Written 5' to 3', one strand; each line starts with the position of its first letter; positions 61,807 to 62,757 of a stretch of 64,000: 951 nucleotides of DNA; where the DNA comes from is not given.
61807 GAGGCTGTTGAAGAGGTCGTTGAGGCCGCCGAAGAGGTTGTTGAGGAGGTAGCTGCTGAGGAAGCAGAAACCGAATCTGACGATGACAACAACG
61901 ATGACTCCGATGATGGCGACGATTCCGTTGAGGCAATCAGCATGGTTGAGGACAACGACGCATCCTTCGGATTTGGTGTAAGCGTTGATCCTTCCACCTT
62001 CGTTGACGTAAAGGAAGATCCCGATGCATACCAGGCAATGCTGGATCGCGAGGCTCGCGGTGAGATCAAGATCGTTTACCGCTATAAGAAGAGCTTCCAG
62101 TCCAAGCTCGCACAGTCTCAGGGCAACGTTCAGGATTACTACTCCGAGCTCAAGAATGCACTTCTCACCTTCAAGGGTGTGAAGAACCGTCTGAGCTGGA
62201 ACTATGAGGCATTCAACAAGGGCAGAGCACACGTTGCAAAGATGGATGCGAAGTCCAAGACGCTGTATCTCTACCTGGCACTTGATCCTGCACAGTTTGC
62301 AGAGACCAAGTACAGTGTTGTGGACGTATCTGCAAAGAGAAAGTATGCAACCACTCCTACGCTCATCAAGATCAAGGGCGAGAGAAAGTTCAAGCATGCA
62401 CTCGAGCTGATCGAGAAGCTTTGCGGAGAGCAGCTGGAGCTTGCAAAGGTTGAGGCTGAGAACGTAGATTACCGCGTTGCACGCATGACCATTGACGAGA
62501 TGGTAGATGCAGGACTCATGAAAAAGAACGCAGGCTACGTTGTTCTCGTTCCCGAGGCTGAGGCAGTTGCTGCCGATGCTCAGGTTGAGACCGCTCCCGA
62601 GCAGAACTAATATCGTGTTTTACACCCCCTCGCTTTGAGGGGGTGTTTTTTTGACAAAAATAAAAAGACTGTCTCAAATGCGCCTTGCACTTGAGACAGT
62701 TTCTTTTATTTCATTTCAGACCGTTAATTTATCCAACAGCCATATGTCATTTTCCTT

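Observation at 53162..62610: Paralogous-architecture giant membrane-anchored proteins with poly-acidic E/A/V tails, driven by consensus promoters: candidate undescribed envelope module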

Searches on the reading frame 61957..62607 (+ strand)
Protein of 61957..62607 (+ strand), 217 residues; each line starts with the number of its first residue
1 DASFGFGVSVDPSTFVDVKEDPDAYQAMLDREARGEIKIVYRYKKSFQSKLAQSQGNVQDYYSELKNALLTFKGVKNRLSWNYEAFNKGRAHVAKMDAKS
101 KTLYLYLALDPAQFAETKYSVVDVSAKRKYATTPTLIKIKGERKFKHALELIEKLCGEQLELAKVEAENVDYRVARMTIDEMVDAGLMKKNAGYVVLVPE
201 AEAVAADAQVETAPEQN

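Call 12: find_homologous_proteins(query=window:61957-62607:+, max_evalue=0.001)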
Query seq(217 aa) (217 aa): 227 proteins with E <= 0.001 among 580 candidates; the best 120 are listed.
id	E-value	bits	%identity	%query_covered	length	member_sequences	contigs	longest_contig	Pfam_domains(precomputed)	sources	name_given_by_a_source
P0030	9.6e-132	455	97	100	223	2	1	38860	-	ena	-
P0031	2.7e-119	414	87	100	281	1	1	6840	-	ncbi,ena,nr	ncbi:MAG: hypothetical protein IKC59_06005 [Clostridia bacterium]|nr:hypothetical protein [Clostridi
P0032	2.9e-114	398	82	100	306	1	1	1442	-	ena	-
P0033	1.2e-110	386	95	88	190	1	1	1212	-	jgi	jgi:hypothetical protein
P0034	1.9e-89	317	71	90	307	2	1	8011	-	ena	-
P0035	9.3e-77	275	64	86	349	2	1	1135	-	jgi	jgi:predicted transport protein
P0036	5.4e-76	273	67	81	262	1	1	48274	-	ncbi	-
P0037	9.4e-76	272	61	93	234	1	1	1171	-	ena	-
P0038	3.0e-71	257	57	94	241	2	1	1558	-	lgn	-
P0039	4.8e-71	257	59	94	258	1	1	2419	-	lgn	-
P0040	5.2e-71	256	62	86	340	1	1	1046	-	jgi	jgi:predicted transport protein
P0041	1.7e-70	255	87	63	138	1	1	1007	-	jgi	jgi:3-oxoacyl-[acyl-carrier-protein] synthase III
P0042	6.2e-68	246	56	91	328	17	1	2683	-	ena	-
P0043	3.7e-67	244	78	66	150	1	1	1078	-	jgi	jgi:predicted transport protein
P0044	9.0e-66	239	59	92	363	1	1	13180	-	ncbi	-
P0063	4.3e-61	224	57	84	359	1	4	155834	-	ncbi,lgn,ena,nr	ncbi:MAG: hypothetical protein IJW29_01070 [Clostridia bacterium]|nr:hypothetical protein [Clostridi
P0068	7.0e-61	223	56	85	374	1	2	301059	-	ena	-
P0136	2.5e-57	212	55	84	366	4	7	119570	-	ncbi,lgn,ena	-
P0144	3.9e-57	211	55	88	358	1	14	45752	-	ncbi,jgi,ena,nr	ncbi:MAG: hypothetical protein E7584_06780 [Ruminococcaceae bacterium]|nr:hypothetical protein [Osci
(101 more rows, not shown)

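Call 27: predict_structure(alignment_id=A1)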
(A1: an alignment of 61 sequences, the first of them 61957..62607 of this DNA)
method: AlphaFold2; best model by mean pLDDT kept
length: 217 residues; sequences in the alignment: 61
mean_pLDDT: 90.4   pTM: 0.80
mean pLDDT of the five models: 90.4, 90.1, 88.8, 87.0, 85.4
residues with pLDDT >= 90: 181; 70-90: 9; 50-70: 14; < 50: 13
segments of 3 or more residues with pLDDT < 50: 1-5, 202-209
pLDDT, mean of each block of 10 residues (from residue 1): 51 90 97 95 97 97 98 98 97 98 98 94 97 98 98 98 97 96 97 85 48 55
secondary structure, 60 per line:
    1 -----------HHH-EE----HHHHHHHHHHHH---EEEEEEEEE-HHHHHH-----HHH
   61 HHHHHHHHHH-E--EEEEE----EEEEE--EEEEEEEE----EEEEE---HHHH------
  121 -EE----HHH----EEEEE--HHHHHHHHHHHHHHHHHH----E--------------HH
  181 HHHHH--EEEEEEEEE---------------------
elements in order: H22-33 E37-45 H47-52 H58-70 E75-79 E84-88 E91-98 E103-107 H111-114 E135-139 H142-159 H179-185 E188-196

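Call 28: search_protein_representatives(protein=window:61957-62607:+)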
Query: 217 residues. Proteins with E-value up to 0.001 (for the whole library): 2996; up to 1e-10: 2074; up to 1e-30: 453. The best 150 are listed.
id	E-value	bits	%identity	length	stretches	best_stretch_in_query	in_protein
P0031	8.5e-120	413.9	87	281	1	2-217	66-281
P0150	2.0e-113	393.1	38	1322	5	41-189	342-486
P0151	8.3e-111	384.6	48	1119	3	34-195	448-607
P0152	2.9e-108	376.3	51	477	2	14-192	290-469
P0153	2.0e-106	370.3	86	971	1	1-200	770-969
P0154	6.2e-103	358.9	35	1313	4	22-189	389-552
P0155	2.9e-100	350.2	31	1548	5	39-185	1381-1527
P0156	2.0e-97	340.9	39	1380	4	33-155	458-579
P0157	4.1e-97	339.9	37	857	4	40-194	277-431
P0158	1.1e-94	331.9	39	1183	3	41-193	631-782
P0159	2.0e-92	324.6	69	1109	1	4-216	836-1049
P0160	7.1e-87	306.5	39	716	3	41-199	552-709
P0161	4.8e-86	303.8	34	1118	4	38-185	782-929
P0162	4.4e-85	300.6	66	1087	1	3-212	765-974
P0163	1.2e-84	299.2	36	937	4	41-215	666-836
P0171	1.0e-78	279.9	37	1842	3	16-191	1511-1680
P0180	3.2e-75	268.5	41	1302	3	24-196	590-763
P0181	4.1e-75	268.1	36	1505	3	39-208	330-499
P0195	1.6e-73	262.9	35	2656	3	40-191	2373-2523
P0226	6.7e-66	238.0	35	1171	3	41-195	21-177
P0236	5.7e-63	228.5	41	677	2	41-192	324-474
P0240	1.5e-62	227.2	38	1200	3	41-159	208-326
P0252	7.2e-61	221.6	37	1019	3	32-157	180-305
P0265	2.0e-58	213.7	26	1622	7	47-164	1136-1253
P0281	2.4e-55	203.6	39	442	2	28-190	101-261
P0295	6.8e-54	198.9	35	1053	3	36-169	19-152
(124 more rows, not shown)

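Call 32: fold_search(model_id=the predicted structure, library=pdb)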
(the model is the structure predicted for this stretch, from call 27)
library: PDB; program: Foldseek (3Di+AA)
matches with E <= 10: 412; with E <= 0.001: 0
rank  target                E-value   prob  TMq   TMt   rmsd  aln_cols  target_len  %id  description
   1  2fki_MODEL_1_A        1.1e-02  0.98  0.28  0.46   6.2       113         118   14  NMR Structure of Protein yjbR from Escherichia coli; Northeast Structural Genomics Consortium Target ER226 (released 2006-02-28)
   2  2oc6_A                3.0e-02  0.90  0.31  0.47   8.7       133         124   12  Crystal structure of a protein from the duf1801 family (ydhg, bsu05750) from bacillus subtilis at 1.75 A resolution (released 2007-01-16)
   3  9t2w_A                4.9e-02  0.92  0.34  0.53   7.4       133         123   10  YdhG-like domain-containing protein (Frataxin) from Listeria monocytogenes (released 2025-11-19)
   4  7q04_F                5.9e-02  0.06  0.11  0.07  20.3       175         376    7  Crystal structure of TPADO in a substrate-free state (released 2022-04-06)
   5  6sta_A                6.6e-02  0.14  0.18  0.22  16.2       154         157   14  Crystal structure of the strawberry pathogenesis-related 10 (PR-10) Fra a 1.02 protein, E46A D48A mutant (released 2019-12-18)
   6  6ch2_C                1.0e-01  0.15  0.17  0.13  10.5       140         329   13  Crystal structure of the cytoplasmic domain of FlhA and FliT-FliD complex (released 2018-05-16)
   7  7amv_K                1.1e-01  0.06  0.14  0.06  26.6       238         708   12  Atomic structure of the poxvirus transcription pre-initiation complex in the initially melted state (released 2021-10-06)
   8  4cwc_A                1.3e-01  0.04  0.14  0.12  19.5       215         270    5  Structure of Rolling Circle Replication Initiator Protein (RepDE) from Staphylococcus aureus (released 2015-04-15)
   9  9t2w_B                1.4e-01  0.82  0.32  0.52   4.8       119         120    9  YdhG-like domain-containing protein (Frataxin) from Listeria monocytogenes (released 2025-11-19)
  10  6zgp_A                1.7e-01  0.04  0.12  0.09  18.3       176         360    8  Crystal structure of the quaternary ammonium Rieske monooxygenase CntA in complex with inhibitor MMV12 (MMV020670) (released 2020-11-18)
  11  6v8l_A                1.8e-01  0.11  0.18  0.23  15.7       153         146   11  Crystal structure of Ara h 8.0201 (released 2020-12-16)
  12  6v8h_G                1.9e-01  0.10  0.15  0.20  12.0        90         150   11  Crystal structure of Ara h 8.0201 (released 2020-12-16)
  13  8p5x_A                1.9e-01  0.03  0.12  0.04  20.4       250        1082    7  Single particle cryo-EM structure of the complex between Corynebacterium glutamicum homohexameric 2-oxoglutarate dehyd (released 2023-08-16)
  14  6zgp_B                2.0e-01  0.04  0.12  0.09  18.7       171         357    8  Crystal structure of the quaternary ammonium Rieske monooxygenase CntA in complex with inhibitor MMV12 (MMV020670) (released 2020-11-18)
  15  3cnw_B                2.1e-01  0.09  0.18  0.24  17.3       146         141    7  Three-dimensional structure of the protein XoxI (Q81AY6) from Bacillus cereus. Northeast Structural Genomics Consortiu (released 2008-04-08)
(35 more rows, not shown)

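Call 33: search_protein_families(library=pfam, proteins=[window:61957-62607:+, P0157, P0281, P0150, P0152, P0063, P0068], max_evalue=10)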
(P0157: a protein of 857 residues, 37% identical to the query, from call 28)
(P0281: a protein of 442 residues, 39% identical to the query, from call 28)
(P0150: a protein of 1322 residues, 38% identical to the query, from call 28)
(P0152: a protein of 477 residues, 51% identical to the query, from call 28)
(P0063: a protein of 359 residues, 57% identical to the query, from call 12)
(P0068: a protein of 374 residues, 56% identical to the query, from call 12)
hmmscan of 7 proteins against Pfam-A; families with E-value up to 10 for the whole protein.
window:61957-62607:+ (217 aa): 1 family
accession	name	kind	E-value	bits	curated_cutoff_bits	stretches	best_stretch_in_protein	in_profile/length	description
PF18891.5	FANCL_d3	-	0.11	13.1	23.7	1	8-67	30-88/97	FANCL UBC-like domain 3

P0157 (857 aa): 5 families
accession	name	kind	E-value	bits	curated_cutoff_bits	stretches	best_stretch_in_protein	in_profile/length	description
PF05859.17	Mis12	-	0.017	15.3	25.7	1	4-78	123-201/231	Mis12 protein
PF07381.18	EarA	-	0.04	14.2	22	0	838-855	52-69/90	EarA-like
PF17429.7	GP70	-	0.063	13.5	27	1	613-642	12-41/54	Gene product 70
PF12663.12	DUF3788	-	0.089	13.2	25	1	509-555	38-83/128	Protein of unknown function (DUF3788)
PF11633.14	bCoV_SUD_M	-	0.12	12.5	24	0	122-189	55-126/143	Betacoronavirus single-stranded poly(A) binding domain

P0281 (442 aa): 5 families
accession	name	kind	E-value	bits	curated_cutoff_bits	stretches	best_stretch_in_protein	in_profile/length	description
PF17868.7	AAA_lid_8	-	0.057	13.7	22.8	0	390-404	21-35/72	AAA lid domain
PF18692.7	DUF5640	-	0.083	13.2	28.5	0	347-376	37-66/85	Family of unknown function (DUF5640)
PF16726.11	OCRL_clath_bd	-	0.12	13.2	27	1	78-139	33-95/101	Inositol polyphosphate 5-phosphatase clathrin binding domain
PF21508.2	MenC_N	-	0.15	12.6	27.3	1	40-95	34-86/94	MenC, N-terminal domain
PF21067.2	Rota_NS35_N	-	0.22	11.9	27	1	319-366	27-74/143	Rotavirus non-structural protein 35, N-terminal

P0150 (1322 aa): 12 families
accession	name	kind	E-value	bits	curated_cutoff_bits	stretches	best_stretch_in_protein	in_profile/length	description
PF18899.5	DUF5655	-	3.6e-17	62.8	24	4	577-633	10-66/109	Domain of unknown function (DUF5655)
PF13610.12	DDE_Tnp_IS240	-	1.1e-06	29.3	27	1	199-229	11-41/139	DDE domain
PF07381.18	EarA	-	0.0011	19.2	22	0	691-707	52-68/90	EarA-like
PF24839.1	DUF7718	-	0.0058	16.9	25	0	45-63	40-58/104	Domain of unknown function (DUF7718)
PF23573.1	zf-C2H2_PRDM15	-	0.023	15.2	27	0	183-197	6-22/30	PRDM15 C2H2 zinc finger domain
PF19049.6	SidE_DUB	-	0.038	14.5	24.2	0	864-917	64-117/173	SidE DUB domain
PF25437.1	BRWD1_N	-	0.045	14.4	27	0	577-609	29-61/90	BRWD1-like, N-terminal domain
PF20766.2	DUF447_C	-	0.13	12.7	24.8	0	585-605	24-44/53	Protein of unknown function (DUF447)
PF04537.17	Herpes_UL55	-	0.18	12.3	25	0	222-258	61-97/164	Herpesvirus UL55 protein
PF02962.20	CHMI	-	0.25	12.2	26.5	0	537-587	14-64/124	5-carboxymethyl-2-hydroxymuconate isomerase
PF22931.4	SAM_TNK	-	0.37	11.3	25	0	158-172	7-21/56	SAM domain-like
PF24054.1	DUF7357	-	3.4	8.1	27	0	896-947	10-61/131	Domain of unknown function (DUF7357)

P0152 (477 aa): 6 families
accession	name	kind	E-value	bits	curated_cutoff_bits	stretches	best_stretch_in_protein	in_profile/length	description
PF02406.22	MmoB_DmpM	-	3.1e-05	24.5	25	2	176-211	26-61/85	MmoB/DmpM family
PF23042.1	KOW1_SPT5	-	0.0017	18.8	22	2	151-199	35-82/130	Transcription elongation factor SPT5, KOW1 domain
PF09020.15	YopE_N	-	0.098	13.4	27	1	10-41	70-100/126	YopE, N terminal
PF05355.16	Apo-CII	-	0.42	11.2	22.1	0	100-124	41-65/77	Apolipoprotein C-II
PF23677.1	YnaL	-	0.42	11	27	1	13-44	6-37/57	Protein YnaL-like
PF17663.6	DUF5525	-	3.4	6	26.8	1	26-51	703-728/1017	Family of unknown function (DUF5525)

P0063 (359 aa): 0 families

P0068 (374 aa): 0 families

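Call 39: find_related_loci(query=A1, collection=genome_contigs, flank=6000)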
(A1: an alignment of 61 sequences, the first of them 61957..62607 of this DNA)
Query A1 (217 aa) in genome_contigs; peptide patterns used: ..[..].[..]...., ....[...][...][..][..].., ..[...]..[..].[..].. (x = any residue, [..] = any of these).
226 stretches matched a pattern; 186 encode a relative of the query (tblastn E <= 1e-3); the best 80 are kept; 80 distinct loci.
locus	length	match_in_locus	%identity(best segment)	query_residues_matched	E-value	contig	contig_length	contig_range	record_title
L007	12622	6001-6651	94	1-217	7e-139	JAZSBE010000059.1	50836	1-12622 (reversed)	MAG: Eubacteriales bacterium isolate T1900044928_TS20190394.MAGScoT_cleanbin_000057 SGB_3403_k141_2508301, whole genome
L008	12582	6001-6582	73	4-197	1e-100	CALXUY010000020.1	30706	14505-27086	MAG: uncultured Clostridia bacterium isolate E0_LS__bin154 genome assembly, contig: E0_LS__k127_2148315, whole genome sh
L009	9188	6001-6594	74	3-201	5e-101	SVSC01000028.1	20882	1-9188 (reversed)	MAG: Oscillospiraceae bacterium isolate SIG659 NODE_47779_length_20882_cov_1.930619, whole genome shotgun sequence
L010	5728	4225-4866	70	3-212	4e-100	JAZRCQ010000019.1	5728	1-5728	MAG: Eubacteriales bacterium isolate T1900045512_YK20190206.MAGScoT_cleanbin_000030 SGB_7573_k141_3542852, whole genome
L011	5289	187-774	71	4-199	1e-96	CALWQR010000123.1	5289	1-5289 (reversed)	MAG: uncultured Clostridia bacterium isolate BRZ_QS__bin85 genome assembly, contig: BRZ_QS__NODE_24452_length_5289_cov_7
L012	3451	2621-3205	71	8-202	2e-95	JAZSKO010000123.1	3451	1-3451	MAG: Eubacteriales bacterium isolate T1900044560_TS20190026.MAGScoT_cleanbin_000030 SGB_360_k141_299532, whole genome sh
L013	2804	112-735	61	5-214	4e-85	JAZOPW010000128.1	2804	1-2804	MAG: Eubacteriales bacterium isolate T1900045570_YK20190264.MAGScoT_cleanbin_000060 SGB_7975_k141_311650, whole genome s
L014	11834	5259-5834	62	5-198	1e-82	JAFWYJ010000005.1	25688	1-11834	MAG: Clostridia bacterium isolate RGIG6183 Sheep_Rectum-1__c17413, whole genome shotgun sequence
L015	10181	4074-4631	64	3-189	2e-82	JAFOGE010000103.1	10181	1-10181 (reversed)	MAG: Clostridia bacterium isolate RGIG438 Dairy_cattle_Colon.Co__c1755342, whole genome shotgun sequence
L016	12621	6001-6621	60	5-213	4e-82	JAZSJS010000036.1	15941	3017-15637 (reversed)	MAG: Eubacteriales bacterium isolate T1900044564_TS20190030.MAGScoT_cleanbin_000018 SGB_385_k141_2134386, whole genome s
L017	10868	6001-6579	63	5-195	4e-82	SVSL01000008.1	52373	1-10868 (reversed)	MAG: Oscillospiraceae bacterium isolate SIG668 NODE_14863_length_52373_cov_2.303124, whole genome shotgun sequence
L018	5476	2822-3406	63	3-198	5e-82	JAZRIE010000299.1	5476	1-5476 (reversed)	MAG: Eubacteriales bacterium isolate T1900045476_YK20190170.MAGScoT_cleanbin_000079 SGB_7274_k141_1475364, whole genome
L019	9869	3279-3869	62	5-202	4e-82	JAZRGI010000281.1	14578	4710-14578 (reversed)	MAG: Eubacteriales bacterium isolate T1900045490_YK20190184.MAGScoT_cleanbin_000061 SGB_7381_k141_1819874, whole genome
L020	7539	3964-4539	63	5-198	1e-81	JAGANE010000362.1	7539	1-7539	MAG: Clostridia bacterium isolate RGIG8595 Water_deer_Cecum.Co__c1495844, whole genome shotgun sequence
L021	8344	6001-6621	60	4-212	1e-81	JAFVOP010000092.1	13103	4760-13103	MAG: Clostridia bacterium isolate RGIG5253 Sheep_Colon-1__c634372, whole genome shotgun sequence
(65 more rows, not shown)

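Call 57: fold_search(model_id=the predicted structure, library=viral)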
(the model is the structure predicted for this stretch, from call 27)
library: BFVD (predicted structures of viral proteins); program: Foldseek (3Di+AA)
matches with E <= 10: 612; with E <= 0.001: 2
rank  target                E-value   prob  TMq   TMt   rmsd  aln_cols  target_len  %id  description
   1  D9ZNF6                1.2e-05  1.00  0.40  0.40  17.4       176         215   11  (no name in the UniProt tables at hand)
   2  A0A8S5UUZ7            4.4e-04  1.00  0.36  0.34   3.6       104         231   14  DUF5655 domain-containing protein [Siphoviridae sp. ctaDn21]
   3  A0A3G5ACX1            6.1e-03  0.20  0.13  0.08  24.5       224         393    9  RING-type domain-containing protein [Hyperionvirus sp.]
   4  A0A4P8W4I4            8.3e-03  0.72  0.22  0.26  13.3       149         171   13  (no name in the UniProt tables at hand)
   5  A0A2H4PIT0            1.5e-02  0.69  0.27  0.29  21.5       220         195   11  Uncharacterized protein [Corynebacterium phage phi673]
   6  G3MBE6                3.0e-02  0.47  0.23  0.33  19.4       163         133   10  Gp76 [Bacillus phage G]
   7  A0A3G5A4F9            3.6e-02  0.11  0.13  0.09  21.8       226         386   10  Uncharacterized protein [Harvfovirus sp.]
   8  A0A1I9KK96            4.0e-02  0.96  0.25  0.54   5.3        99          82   13  Uncharacterized protein [Lactobacillus phage SA-C12]
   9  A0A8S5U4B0            5.5e-02  0.96  0.33  0.38   3.6       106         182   14  Uncharacterized protein [Siphoviridae sp. ct6GI21]
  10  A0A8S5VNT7            5.5e-02  0.60  0.19  0.28   8.9       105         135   14  (no name in the UniProt tables at hand)
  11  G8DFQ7                7.0e-02  0.38  0.23  0.08   8.0       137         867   12  (no name in the UniProt tables at hand)
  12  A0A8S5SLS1            8.4e-02  0.89  0.23  0.57   4.7        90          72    9  Uncharacterized protein [Siphoviridae sp. ctNHp14]
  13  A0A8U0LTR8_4          8.4e-02  0.09  0.13  0.04  21.1       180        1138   12  (no name in the UniProt tables at hand)
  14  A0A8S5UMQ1            1.0e-01  0.69  0.31  0.37  10.7       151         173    7  ALC protein [Myoviridae sp. ctCo31]
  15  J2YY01                1.1e-01  0.54  0.24  0.31   7.0       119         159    8  (no name in the UniProt tables at hand)
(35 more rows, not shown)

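Call 65: search_solved_structures(query=A1, max_evalue=10)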
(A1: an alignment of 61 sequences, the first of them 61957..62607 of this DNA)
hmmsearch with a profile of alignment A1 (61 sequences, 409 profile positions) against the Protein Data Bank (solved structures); distinct sequences matched with E-value up to 10: 14.
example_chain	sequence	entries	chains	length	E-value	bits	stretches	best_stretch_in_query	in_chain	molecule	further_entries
8z9y_D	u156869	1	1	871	0.012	17.9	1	72-176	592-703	Protein TIC 100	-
7olc_Ls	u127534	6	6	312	0.049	15.9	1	86-181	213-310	60S acidic ribosomal protein P0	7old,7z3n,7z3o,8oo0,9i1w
5o60_O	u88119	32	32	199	0.096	14.9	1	49-174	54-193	50S ribosomal protein L17 | Large ribosomal subunit protein bL17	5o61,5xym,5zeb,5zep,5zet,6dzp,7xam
9dzz_B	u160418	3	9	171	0.24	13.6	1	52-153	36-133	Sec-independent protein translocase protein TatB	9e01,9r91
9qsh_C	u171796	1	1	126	0.26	13.5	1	247-280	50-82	Nanobody 992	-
7bqs_A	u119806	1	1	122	0.28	13.4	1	36-130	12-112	Nomur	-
2jtx_A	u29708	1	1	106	0.37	13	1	139-212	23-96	Transcription initiation factor IIE subunit alpha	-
2byk_A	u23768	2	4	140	0.43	12.8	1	93-177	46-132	CHRAC-16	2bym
7mey_B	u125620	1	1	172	2.2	10.5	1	144-176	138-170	Ubiquitin-conjugating enzyme E2 2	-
5j0l_A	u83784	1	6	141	2.5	10.3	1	36-148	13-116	designed protein 3L6HC2_2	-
4r62_A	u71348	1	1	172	2.9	10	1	144-176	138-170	Ubiquitin-conjugating enzyme E2 2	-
8esq_3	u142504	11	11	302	2.9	10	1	64-176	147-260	Protein mak16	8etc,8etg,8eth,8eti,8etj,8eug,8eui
9l9c_Z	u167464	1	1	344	6.2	8.9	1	52-176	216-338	Large ribosomal subunit protein uL10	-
3cc2_G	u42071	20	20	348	7.3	8.7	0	84-177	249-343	50S ribosomal protein L10E | 50S ribosomal protein L10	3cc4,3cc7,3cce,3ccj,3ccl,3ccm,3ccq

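Call 66: find_encoding_contigs(protein=P0068, flank=8000, max_places=2)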
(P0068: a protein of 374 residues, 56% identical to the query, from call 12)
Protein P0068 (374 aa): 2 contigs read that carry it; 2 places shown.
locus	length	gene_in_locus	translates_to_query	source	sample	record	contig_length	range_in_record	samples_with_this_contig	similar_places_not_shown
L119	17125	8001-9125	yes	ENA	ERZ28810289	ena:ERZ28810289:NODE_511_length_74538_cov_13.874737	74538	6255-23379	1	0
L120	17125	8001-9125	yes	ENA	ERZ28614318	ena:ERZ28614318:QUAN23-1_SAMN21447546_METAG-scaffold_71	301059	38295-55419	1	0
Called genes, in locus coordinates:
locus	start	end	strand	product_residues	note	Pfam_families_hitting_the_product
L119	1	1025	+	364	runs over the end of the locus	PF13439:Glyco_transf_4, PF13579:Glyco_trans_4_4, PF20706:GT4-conflict (weak), PF00534:Glycos_transf_1, PF13692:Glyco_trans_1_4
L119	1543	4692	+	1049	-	-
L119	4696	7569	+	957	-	PF09479:Flg_new (faint), PF18998:Flg_new_2 (faint)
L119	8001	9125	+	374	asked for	-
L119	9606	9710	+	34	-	-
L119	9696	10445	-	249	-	PF00149:Metallophos, PF12850:Metallophos_2 (faint)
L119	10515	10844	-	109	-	-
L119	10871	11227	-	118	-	-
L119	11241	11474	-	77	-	-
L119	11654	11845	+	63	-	-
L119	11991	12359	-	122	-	PF03862:SpoVAC_SpoVAEB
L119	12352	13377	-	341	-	PF07451:SpoVAD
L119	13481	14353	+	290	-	PF01263:Aldose_epim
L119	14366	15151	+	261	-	PF01048:PNP_UDP_1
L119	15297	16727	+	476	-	PF08239:SH3_3 (faint)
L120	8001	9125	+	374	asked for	-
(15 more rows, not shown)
